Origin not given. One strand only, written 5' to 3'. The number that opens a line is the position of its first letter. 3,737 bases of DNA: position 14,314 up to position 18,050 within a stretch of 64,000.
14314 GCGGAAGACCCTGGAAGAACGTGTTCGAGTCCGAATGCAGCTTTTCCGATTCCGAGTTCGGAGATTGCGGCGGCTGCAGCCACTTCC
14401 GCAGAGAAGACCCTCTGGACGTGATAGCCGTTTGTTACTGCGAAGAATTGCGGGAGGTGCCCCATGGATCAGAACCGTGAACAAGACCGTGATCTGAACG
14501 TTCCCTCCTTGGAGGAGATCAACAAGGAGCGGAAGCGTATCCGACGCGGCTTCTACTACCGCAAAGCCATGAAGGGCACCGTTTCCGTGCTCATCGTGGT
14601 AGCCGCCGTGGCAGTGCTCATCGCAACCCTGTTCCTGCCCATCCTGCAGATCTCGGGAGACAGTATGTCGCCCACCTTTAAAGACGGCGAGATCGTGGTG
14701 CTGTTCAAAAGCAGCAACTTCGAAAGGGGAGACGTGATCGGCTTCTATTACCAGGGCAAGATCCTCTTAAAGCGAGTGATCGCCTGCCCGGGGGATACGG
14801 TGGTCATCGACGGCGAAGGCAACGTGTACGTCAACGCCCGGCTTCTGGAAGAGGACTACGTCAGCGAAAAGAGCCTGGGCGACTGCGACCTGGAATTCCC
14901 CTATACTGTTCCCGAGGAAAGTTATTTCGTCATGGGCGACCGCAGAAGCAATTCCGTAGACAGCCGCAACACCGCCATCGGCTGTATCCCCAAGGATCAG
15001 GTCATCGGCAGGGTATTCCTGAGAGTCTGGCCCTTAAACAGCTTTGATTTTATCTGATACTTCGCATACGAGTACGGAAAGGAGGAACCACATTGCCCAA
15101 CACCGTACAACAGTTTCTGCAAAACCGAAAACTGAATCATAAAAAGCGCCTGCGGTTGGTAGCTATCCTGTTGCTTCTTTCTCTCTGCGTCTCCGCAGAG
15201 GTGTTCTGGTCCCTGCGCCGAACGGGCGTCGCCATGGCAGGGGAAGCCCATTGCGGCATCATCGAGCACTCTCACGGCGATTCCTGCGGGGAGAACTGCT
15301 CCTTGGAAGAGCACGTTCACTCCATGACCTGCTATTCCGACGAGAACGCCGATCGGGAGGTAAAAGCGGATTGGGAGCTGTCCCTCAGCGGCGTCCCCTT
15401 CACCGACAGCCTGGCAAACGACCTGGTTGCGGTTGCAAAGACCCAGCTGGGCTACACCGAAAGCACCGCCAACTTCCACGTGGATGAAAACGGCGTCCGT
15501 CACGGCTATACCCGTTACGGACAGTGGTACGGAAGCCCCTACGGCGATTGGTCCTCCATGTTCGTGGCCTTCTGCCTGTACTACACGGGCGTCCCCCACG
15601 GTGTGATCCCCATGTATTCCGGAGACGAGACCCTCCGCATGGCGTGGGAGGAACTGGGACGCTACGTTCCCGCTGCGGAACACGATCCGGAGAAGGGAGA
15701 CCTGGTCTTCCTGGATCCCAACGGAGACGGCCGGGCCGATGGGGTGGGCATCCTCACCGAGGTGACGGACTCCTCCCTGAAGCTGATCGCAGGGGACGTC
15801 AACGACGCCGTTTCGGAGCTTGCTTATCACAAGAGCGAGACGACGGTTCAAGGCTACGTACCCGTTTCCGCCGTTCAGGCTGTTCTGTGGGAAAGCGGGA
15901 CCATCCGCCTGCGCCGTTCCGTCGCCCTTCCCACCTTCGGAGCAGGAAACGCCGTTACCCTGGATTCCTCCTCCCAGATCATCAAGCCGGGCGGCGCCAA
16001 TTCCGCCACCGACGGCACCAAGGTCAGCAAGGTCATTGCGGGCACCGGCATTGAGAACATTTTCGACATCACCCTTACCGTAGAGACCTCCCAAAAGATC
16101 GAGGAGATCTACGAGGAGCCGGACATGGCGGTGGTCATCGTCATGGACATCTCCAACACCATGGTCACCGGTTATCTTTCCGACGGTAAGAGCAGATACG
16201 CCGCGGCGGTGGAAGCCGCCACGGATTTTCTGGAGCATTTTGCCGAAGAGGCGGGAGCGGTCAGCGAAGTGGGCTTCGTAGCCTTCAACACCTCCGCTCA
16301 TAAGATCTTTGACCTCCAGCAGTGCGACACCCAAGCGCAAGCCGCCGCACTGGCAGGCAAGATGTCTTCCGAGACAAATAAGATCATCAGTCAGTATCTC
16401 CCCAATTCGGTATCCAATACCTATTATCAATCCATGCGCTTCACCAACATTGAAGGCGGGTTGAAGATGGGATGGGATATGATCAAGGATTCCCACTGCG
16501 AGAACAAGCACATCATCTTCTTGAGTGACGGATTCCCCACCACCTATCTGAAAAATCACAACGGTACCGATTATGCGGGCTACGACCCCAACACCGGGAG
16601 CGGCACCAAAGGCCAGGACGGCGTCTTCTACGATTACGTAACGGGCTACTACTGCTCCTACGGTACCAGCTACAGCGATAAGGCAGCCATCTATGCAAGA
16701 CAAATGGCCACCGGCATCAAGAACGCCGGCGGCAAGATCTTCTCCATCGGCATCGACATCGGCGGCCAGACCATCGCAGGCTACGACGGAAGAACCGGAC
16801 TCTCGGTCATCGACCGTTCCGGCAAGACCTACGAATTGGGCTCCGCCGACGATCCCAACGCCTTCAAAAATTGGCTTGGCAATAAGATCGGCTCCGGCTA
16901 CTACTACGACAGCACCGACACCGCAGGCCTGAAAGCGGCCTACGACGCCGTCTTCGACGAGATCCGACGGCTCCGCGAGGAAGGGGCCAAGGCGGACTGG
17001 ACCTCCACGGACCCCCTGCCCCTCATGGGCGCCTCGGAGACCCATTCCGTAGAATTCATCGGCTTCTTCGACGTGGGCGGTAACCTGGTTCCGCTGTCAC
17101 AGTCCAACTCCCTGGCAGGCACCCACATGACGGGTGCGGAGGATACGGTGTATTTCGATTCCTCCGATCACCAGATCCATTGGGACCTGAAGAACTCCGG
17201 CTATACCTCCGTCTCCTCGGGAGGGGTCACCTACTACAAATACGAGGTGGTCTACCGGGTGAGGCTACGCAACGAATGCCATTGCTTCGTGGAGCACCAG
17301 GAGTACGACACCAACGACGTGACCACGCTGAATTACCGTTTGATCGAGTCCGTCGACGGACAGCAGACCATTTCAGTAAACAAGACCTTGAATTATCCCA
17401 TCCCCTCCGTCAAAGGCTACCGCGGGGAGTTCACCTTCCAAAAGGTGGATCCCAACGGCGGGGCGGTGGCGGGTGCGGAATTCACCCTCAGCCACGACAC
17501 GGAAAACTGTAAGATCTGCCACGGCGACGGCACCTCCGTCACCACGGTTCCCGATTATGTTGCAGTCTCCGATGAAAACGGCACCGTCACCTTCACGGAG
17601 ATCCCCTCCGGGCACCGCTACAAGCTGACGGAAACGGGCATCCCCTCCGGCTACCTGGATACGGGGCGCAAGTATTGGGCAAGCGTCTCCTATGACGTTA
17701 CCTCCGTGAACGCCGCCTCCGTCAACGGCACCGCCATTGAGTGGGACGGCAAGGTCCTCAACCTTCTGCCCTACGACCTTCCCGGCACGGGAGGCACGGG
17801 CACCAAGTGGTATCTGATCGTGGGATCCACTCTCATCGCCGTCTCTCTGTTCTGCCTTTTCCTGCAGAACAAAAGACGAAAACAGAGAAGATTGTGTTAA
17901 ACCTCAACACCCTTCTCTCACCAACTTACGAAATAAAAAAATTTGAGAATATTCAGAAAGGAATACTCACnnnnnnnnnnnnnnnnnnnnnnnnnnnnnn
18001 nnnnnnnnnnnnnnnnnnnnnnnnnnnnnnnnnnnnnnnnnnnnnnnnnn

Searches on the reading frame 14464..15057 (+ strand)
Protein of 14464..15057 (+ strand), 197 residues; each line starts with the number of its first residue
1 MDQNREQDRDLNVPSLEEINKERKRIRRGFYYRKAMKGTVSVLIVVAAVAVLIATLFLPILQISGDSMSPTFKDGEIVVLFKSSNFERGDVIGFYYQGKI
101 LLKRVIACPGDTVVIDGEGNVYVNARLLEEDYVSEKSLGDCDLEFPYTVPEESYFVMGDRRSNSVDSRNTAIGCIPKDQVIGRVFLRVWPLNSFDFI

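Call 31: search_protein_families(library=ncbifam, proteins=[window:14464-15057:+], max_evalue=0.01)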
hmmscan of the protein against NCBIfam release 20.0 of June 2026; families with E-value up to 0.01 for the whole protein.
window:14464-15057:+ (197 aa): 6 families
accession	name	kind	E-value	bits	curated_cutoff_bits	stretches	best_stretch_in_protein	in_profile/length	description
TIGR02227.1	sigpep_I_bact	equivalog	1.2e-37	129.3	47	1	40-192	2-162/162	signal peptidase I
NF008114.0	PRK10861.1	equivalog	3e-10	39.9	277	1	147-184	262-297/324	signal peptidase I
TIGR02771.1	TraF_Ti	equivalog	3.7e-09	36.3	100.25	1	99-184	82-165/171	conjugative transfer signal peptidase TraF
TIGR02228.1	sigpep_I_arch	equivalog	1.4e-06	28.2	51.85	1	41-107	12-84/158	signal peptidase I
TIGR02754.1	sod_Ni_protease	equivalog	2.3e-06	28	63.25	0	151-184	57-88/90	nickel-type superoxide dismutase maturation protease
NF010459.0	PRK13884.1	subfamily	7.7e-05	22.2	156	1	99-181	86-169/178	conjugal transfer peptidase TraF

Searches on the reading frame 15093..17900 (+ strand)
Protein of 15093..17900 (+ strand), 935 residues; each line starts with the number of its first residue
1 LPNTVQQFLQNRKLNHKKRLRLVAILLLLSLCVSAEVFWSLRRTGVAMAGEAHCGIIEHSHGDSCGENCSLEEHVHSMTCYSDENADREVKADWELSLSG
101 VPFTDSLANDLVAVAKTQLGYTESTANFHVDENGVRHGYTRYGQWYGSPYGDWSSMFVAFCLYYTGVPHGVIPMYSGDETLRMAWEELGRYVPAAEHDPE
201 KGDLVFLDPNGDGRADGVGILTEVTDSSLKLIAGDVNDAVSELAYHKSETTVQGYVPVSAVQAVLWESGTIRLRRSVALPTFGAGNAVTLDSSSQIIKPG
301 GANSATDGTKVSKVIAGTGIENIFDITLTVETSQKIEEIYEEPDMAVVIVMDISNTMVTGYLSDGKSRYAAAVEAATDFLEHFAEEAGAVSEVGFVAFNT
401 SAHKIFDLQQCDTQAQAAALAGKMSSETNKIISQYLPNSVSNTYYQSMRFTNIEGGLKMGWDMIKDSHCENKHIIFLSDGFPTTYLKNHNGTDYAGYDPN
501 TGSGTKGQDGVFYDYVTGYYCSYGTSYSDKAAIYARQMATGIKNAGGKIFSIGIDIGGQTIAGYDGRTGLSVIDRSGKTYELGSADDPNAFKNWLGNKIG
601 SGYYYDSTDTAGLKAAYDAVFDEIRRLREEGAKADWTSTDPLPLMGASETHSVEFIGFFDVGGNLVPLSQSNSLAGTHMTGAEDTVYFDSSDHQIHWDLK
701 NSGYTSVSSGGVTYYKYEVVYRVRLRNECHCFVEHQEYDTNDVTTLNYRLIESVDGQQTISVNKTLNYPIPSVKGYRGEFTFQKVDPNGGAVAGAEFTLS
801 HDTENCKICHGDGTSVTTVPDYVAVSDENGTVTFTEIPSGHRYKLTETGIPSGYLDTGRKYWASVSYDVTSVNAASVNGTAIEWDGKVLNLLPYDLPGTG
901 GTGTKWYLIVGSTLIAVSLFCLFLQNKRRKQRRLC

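Call 4: search_protein_families(library=pfam, proteins=[window:15093-17900:+], max_evalue=0.1)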
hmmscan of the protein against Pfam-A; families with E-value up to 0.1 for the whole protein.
window:15093-17900:+ (935 aa): 6 families
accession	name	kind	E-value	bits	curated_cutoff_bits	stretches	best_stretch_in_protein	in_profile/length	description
PF17802.7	SpaA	-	7.3e-13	48.9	23.1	1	778-869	1-80/91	Prealbumin-like fold domain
PF21426.3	GBS104-like_Ig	-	7.2e-08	33.7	26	1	671-774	28-112/112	Tip pilin GBS104-like, Ig-like domain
PF13519.12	VWA_2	-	9.7e-07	29.8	27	1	347-480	1-106/107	von Willebrand factor type A domain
PF00092.34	VWA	-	0.00077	20.2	23.8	0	347-423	2-70/174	von Willebrand factor type A domain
PF00746.26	Gram_pos_anchor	-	0.011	16.1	20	1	896-929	9-40/43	LPXTG cell wall anchor motif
PF01882.25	DUF58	-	0.099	12.3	23.4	0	336-410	27-96/216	Protein of unknown function DUF58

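Call 5: search_protein_families(library=ncbifam, proteins=[window:15093-17900:+], max_evalue=1)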
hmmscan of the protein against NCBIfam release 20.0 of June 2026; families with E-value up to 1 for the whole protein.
window:15093-17900:+ (935 aa): 5 families
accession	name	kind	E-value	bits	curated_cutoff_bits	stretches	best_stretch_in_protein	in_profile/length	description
NF033902.0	iso_D2_wall_anc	subfamily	1.8e-12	46.8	95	1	679-921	287-535/540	SpaH/EbpB family LPXTG-anchored major pilin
TIGR01167.1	LPXTG_anchor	domain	0.007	17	15.9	1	896-930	2-34/34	LPXTG cell wall anchor domain-containing protein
TIGR02594.1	TIGR02594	subfamily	0.023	15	70.55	1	112-255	3-130/132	TIGR02594 family protein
NF040765.1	adhesion_FAF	equivalog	0.06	11.9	500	1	821-854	453-485/632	adhesion factor FAF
NF053819.1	EF0750_LPXTG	subfamily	0.07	13.7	47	1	895-927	72-104/105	EF2685/EF0750 family sortase-dependent surface protein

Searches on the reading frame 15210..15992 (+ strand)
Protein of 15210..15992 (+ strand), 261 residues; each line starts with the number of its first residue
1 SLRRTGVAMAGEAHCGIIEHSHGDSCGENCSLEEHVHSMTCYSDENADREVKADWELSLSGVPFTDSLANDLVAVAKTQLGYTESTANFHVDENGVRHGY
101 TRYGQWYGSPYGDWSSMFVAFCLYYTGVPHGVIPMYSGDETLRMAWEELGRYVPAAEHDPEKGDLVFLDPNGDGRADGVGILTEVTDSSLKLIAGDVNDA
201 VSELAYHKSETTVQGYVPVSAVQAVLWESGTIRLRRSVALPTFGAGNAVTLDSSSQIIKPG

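Call 20: find_homologous_proteins(query=window:15210-15992:+, max_evalue=0.001)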
Query window:15210-15992:+ (261 aa): 23 proteins with E <= 0.001 among 904 candidates.
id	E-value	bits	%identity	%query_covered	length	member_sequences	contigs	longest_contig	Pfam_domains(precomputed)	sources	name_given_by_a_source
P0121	9.1e-61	224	48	82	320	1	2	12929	-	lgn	-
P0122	8.3e-60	220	46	86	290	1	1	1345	-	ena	-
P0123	3.5e-58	215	44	83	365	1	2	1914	-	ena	-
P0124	1.2e-55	207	46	83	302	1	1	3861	-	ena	-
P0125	2.1e-55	206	48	77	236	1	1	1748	-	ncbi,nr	ncbi:MAG: hypothetical protein J6S18_02820, partial [Oscillospiraceae bacterium]|nr:hypothetical pro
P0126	4.2e-55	205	44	83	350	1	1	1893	-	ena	-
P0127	3.6e-52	195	45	82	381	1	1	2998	-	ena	-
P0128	2.1e-51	193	48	74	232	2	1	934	-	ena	-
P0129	1.1e-50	190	51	64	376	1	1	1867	PF03442.21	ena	-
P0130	5.2e-49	185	64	46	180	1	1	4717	-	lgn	-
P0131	1.8e-45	173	53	57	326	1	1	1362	-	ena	-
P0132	2.2e-44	170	45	72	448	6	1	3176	PF05257.23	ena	-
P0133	1.5e-43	167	55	55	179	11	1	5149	-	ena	-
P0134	9.3e-43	164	53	56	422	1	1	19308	-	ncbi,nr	ncbi:MAG: hypothetical protein IKU27_04480, partial [Clostridia bacterium]|nr:hypothetical protein [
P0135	1.8e-41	160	40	81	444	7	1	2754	-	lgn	-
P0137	1.8e-38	150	36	77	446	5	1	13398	PF05257.23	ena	-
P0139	3.8e-34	136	41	75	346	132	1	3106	PF05257.23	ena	-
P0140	2.0e-31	127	38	67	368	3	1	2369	PF05257.23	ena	-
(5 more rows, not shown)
